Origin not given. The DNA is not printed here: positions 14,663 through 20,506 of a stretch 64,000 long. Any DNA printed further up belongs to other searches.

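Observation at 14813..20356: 1847-aa mosaic giant surface protein: excisionase-type HTH, TM anchor, collagen repeats, duplicated tail-fibre-like modules, an internal S74-type chaperone domain and an acidic repeat tail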

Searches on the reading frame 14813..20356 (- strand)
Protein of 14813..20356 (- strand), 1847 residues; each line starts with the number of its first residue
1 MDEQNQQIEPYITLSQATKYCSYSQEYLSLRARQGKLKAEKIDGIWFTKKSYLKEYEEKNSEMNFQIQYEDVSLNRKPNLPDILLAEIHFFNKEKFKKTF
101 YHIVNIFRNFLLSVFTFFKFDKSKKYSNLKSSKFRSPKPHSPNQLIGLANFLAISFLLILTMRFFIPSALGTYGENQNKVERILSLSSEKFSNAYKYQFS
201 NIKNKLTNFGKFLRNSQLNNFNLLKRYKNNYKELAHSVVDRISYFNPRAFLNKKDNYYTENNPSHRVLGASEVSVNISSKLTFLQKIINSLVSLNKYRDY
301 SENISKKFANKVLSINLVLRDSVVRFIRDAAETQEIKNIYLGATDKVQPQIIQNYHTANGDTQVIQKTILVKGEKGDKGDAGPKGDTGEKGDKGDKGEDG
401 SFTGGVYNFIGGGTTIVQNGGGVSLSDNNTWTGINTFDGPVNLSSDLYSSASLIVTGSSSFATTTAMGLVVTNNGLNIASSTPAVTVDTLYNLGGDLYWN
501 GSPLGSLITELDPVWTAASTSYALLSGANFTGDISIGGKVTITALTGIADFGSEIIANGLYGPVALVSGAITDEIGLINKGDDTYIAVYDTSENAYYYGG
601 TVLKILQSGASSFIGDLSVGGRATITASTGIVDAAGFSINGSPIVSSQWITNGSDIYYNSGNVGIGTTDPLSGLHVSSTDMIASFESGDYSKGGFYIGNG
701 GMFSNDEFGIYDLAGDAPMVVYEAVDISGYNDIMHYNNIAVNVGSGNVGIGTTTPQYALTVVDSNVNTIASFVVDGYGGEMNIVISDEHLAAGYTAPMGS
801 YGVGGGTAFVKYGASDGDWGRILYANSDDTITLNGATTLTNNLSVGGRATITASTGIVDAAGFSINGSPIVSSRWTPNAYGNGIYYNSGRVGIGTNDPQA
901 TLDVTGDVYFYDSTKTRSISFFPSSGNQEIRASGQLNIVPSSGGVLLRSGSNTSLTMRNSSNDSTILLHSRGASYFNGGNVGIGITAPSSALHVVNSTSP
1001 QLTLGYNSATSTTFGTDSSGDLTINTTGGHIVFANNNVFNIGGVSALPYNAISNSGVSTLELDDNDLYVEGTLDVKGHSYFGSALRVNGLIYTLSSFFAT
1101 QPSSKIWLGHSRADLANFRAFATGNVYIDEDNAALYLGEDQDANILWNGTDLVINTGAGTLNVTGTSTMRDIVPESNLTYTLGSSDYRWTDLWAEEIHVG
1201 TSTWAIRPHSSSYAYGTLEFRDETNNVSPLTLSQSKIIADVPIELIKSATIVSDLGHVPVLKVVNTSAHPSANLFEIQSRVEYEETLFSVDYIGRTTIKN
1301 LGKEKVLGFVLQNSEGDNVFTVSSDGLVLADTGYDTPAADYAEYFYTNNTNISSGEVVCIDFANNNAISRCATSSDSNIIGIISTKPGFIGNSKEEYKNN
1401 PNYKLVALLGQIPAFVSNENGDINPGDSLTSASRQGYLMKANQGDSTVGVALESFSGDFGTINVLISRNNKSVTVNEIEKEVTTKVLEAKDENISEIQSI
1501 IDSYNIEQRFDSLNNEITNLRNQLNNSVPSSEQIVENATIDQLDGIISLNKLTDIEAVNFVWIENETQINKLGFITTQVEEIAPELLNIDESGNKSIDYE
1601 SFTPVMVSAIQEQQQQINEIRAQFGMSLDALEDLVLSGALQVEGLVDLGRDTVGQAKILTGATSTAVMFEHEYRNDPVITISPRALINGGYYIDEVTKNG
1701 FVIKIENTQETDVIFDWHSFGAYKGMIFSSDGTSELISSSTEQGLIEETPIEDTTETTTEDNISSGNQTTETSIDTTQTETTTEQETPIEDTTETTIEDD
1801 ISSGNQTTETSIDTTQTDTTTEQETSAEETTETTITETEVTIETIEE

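Call 5: search_protein_families(library=pfam, proteins=[window:14813-20356:-], max_evalue=1)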
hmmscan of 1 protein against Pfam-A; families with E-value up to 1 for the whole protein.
window:14813-20356:- (1847 aa): 5 families
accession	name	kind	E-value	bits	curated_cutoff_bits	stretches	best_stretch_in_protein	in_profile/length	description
PF01391.23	Collagen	-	0.0018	18.4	27.2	1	373-400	10-37/60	Collagen triple helix repeat (20 copies)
PF09139.17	Tam41_Mmp37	-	0.022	14.6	24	1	173-341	181-306/322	Phosphatidate cytidylyltransferase, mitochondrial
PF08532.16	Glyco_hydro_42M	-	0.028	14.4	25.8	1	537-618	84-161/207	Beta-galactosidase trimerisation domain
PF04723.20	GRDA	-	0.052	13.8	22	1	1140-1205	26-94/147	Glycine reductase complex selenoprotein A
PF13884.11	Peptidase_S74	-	0.091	13.5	22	1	1547-1586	15-56/58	Chaperone of endosialidase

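Call 6: search_protein_families(library=phrogs, proteins=[window:14813-20356:-], max_evalue=0.1)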
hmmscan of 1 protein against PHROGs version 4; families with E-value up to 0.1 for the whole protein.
window:14813-20356:- (1847 aa): 9 families
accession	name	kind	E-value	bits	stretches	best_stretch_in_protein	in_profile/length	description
phrog_10972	-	tail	1.5e-06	28.9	1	369-400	153-184/343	tail fiber protein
phrog_366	-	tail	2.6e-05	24.8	1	372-403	350-381/474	tail fiber protein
phrog_1658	-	unknown function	0.00028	21.7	1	372-442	81-149/239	-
phrog_38806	-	unknown function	0.00093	19.6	1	365-400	110-145/285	-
phrog_25888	-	unknown function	0.0022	18.3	1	366-403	241-277/325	-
phrog_34916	-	tail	0.0045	18.1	1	368-401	43-76/124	tail fiber protein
phrog_1806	-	tail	0.006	16.9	1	372-420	202-248/276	collagen like minor tail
phrog_18350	-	tail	0.0085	16.8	1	355-401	142-188/253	tail fiber protein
phrog_26303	-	unknown function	0.064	15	0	371-401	36-66/114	-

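Call 7: search_protein_families(library=ncbifam, proteins=[window:14813-20356:-], max_evalue=1)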
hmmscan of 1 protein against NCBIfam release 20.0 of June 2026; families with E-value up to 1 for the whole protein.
window:14813-20356:- (1847 aa): 3 families
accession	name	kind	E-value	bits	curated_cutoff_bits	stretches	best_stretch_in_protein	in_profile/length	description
NF038329.2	gly_rich_SclB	equivalog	2.1e-05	23.7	325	1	372-400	113-141/442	LPXTG-anchored collagen-like adhesin Scl2/SclB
NF038330.1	adhesin_SclA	exception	5.8e-05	22.9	400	1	372-400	113-141/405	LPXTG-anchored collagen-like adhesin Scl1/SclA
NF040748.1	reduct_selen_A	equivalog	0.038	13.9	130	1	1140-1205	26-94/151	glycine/sarcosine/betaine reductase complex selenoprotein A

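Call 9: search_solved_structures(query=window:14813-20356:-, max_evalue=1, show_alignments=3)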
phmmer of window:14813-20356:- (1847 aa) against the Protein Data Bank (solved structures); distinct sequences matched with E-value up to 1: 5.
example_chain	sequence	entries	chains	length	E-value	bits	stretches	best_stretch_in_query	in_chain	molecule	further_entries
6v8i_BN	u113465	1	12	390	0.14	12.8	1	371-401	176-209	Fiber Upper, gp68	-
8a22_Yk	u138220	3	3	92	0.46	11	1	1603-1661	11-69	mS116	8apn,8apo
2qg7_A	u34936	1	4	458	0.64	10.5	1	374-402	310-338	ethanolamine kinase Pv091845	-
8yv3_A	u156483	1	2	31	0.73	10.4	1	373-398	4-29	Collagen alpha-1(I) chain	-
8tw0_B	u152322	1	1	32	0.91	10.1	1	372-400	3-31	Collagen Mimetic Peptide B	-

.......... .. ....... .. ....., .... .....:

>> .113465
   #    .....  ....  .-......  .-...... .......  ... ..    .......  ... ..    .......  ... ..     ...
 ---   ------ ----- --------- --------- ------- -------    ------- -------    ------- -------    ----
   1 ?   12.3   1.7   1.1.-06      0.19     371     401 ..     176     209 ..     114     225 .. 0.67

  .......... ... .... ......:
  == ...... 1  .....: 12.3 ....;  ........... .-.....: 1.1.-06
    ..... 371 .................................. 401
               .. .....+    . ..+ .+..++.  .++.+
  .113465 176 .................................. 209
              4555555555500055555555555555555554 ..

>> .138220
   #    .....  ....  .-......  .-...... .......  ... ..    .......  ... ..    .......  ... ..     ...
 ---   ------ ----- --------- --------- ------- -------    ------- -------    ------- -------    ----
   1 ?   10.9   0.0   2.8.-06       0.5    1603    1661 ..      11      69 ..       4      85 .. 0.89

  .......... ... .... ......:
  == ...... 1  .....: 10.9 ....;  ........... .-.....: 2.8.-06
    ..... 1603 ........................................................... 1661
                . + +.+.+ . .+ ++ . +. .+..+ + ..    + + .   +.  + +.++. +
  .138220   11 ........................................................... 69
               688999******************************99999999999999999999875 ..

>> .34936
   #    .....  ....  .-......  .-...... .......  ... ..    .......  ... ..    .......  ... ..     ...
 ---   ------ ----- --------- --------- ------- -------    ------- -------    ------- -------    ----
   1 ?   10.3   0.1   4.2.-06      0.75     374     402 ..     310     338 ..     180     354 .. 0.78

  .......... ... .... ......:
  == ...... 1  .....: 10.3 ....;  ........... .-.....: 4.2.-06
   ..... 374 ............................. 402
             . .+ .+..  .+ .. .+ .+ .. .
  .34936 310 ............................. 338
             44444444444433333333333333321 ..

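Call 10: find_homologous_proteins(query=window:14813-20356:-)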
Query window:14813-20356:- (1847 aa): 20 proteins with E <= 0.001 among 8000 candidates.
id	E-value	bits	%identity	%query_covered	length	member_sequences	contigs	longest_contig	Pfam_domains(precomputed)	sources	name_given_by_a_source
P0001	0.0e+0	4058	100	100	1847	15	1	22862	-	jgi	jgi:hypothetical protein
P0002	2.7e-22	96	40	7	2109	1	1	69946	PF13229.13,PF08309.18,PF05048.20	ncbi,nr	ncbi:right-handed parallel beta-helix repeat-containing protein [Candidatus Parcubacteria bacterium]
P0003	3.9e-22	96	38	7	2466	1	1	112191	PF01936.25,PF14890.12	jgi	jgi:uncharacterized LabA/DUF88 family protein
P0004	5.9e-21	92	53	4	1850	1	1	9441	PF13884.12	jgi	-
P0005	1.9e-17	80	57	3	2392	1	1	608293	PF09826.16,PF08309.18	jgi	jgi:hypothetical protein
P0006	4.5e-16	76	27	12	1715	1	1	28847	-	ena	-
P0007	1.3e-15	74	44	5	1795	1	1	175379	PF05694.18,PF09826.16,PF08309.18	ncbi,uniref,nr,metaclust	ncbi:MAG: hypothetical protein A2175_00150 [Candidatus Nealsonbacteria bacterium RBG_13_42_11]|unire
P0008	5.9e-15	72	24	37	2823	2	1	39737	PF13884.12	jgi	jgi:hypothetical protein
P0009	7.5e-15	72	65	2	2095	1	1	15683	PF12728.14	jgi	-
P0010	1.1e-14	71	26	16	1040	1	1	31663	PF12728.14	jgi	-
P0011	2.6e-14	70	40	8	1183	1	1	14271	-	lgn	-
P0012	1.3e-9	54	29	11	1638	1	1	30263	-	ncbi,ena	-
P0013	4.1e-9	53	56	3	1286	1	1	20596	-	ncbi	ncbi:MAG: hypothetical protein ABIG90_03210, partial [bacterium]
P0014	1.6e-8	51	46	3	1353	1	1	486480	-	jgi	jgi:hypothetical protein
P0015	4.3e-8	49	54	4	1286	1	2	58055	-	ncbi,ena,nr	ncbi:hypothetical protein KAU40_01580 [Candidatus Parcubacteria bacterium]|nr:hypothetical protein [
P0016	5.4e-8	49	43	5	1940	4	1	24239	PF13884.12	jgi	-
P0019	2.8e-6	43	57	3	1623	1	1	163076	PF13884.12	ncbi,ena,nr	ncbi:MAG: cell wall surface anchored protein [Parcubacteria group bacterium Gr01-1014_30]|nr:MAG: ce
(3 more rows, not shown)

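Call 67: list_cluster_members(proteins=[P0001, P0021, window:14816-20356:-])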
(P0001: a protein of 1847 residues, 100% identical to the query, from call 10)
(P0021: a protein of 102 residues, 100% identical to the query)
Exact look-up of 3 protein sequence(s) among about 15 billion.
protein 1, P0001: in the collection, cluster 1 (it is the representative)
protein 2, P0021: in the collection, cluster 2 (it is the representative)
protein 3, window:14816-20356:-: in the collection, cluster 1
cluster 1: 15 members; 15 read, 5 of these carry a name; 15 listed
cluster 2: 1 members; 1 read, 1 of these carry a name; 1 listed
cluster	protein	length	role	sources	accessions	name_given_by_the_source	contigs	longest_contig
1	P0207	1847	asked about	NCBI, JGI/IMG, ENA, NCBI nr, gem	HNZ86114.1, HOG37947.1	MAG TPA: hypothetical protein PLD95_00565 [bacterium] | hypothetical protein [bacterium]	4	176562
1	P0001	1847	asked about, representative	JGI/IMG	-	hypothetical protein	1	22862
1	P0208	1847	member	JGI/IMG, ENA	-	hypothetical protein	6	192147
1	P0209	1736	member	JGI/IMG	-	hypothetical protein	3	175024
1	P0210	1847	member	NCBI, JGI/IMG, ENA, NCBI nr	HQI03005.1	MAG TPA: hypothetical protein PK139_00240 [bacterium] | hypothetical protein [bacterium]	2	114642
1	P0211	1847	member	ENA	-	-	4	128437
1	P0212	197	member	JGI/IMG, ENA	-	-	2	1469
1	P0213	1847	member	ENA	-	-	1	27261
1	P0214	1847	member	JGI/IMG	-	-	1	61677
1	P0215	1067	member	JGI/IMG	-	-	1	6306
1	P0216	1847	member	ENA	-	-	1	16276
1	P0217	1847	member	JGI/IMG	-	-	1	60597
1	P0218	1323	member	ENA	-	-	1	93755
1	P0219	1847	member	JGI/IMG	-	-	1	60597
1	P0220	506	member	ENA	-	-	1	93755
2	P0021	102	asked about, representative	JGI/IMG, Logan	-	hypothetical protein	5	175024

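Call 68: find_encoding_contigs(protein=P0001, flank=3000, max_places=6)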
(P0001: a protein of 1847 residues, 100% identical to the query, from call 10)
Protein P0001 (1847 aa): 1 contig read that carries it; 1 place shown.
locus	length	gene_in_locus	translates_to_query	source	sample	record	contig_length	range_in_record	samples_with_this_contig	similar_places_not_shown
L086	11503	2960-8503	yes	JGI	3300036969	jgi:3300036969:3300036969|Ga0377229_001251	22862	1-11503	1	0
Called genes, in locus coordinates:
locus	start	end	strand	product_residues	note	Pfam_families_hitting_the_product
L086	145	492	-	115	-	PF00453:Ribosomal_L20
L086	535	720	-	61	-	PF01632:Ribosomal_L35p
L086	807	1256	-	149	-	PF05198:IF3_N, PF00707:IF3_C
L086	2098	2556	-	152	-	PF01668:SmpB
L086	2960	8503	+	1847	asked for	-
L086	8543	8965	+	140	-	-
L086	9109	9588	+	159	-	-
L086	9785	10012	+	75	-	PF13411:MerR_1, PF00376:MerR (weak)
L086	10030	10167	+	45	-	-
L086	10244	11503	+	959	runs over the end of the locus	PF00133:tRNA-synt_1, PF01406:tRNA-synt_1e (faint), PF09334:tRNA-synt_1g, PF08264:Anticodon_1, PF19302:DUF5915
